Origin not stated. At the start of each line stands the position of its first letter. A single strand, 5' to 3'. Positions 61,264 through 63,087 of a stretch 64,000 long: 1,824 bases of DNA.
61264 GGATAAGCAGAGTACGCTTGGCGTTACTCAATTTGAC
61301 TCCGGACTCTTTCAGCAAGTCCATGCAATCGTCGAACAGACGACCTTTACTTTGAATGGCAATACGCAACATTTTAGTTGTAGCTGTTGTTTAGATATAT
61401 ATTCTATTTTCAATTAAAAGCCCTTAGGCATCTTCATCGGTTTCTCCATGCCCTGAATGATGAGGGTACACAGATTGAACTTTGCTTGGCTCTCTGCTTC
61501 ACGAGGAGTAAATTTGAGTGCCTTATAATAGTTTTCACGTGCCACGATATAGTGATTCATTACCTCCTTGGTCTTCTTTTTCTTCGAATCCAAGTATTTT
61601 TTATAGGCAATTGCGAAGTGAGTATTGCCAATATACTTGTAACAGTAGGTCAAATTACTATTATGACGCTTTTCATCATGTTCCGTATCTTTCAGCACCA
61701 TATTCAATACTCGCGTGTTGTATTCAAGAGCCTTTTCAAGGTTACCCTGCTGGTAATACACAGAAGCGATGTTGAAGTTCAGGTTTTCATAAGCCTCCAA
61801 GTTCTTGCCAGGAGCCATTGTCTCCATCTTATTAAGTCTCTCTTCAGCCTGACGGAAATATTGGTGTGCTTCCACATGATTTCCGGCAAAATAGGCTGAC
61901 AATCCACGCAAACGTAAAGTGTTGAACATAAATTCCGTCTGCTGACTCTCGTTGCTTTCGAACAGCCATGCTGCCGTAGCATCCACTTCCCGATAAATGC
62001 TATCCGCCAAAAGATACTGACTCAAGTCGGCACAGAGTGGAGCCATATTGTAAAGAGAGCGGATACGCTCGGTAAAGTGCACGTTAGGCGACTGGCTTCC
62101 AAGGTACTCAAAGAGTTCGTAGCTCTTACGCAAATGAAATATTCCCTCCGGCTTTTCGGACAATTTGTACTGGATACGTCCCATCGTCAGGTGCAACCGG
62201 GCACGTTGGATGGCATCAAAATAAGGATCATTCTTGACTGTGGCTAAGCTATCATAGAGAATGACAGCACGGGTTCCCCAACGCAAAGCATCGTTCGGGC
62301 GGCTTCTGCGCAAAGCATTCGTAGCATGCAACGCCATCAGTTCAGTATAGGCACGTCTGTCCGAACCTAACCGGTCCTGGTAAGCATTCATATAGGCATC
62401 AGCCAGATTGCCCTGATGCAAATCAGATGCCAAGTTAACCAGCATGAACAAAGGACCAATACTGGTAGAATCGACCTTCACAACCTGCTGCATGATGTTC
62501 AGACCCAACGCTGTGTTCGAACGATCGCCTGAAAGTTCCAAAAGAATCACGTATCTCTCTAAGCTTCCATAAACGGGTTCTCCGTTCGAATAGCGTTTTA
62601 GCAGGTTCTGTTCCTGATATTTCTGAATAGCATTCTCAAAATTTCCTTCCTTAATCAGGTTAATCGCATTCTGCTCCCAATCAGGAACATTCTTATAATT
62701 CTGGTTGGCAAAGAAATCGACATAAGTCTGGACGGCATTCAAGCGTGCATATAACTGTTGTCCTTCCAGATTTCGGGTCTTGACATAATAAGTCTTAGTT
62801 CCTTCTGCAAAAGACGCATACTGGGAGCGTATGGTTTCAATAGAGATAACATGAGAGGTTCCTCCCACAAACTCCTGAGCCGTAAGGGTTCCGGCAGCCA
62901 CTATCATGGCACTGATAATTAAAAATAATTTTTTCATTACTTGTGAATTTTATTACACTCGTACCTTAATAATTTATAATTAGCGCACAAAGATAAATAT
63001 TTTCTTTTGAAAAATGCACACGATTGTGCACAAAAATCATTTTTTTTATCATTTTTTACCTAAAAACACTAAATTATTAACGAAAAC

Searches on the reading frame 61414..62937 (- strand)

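Call 90: search_protein_families(library=pfam, proteins=[window:61414-62937:-], max_evalue=0.0001)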
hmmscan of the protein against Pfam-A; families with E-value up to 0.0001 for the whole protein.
window:61414-62937:- (507 aa): 2 families
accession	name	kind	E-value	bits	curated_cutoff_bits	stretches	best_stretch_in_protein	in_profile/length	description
PF07719.23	TPR_2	-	6.2e-10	38.9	27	0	387-406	4-23/34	Tetratricopeptide repeat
PF13424.12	TPR_12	-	6.8e-08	33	30.1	0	387-445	6-67/77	Tetratricopeptide repeat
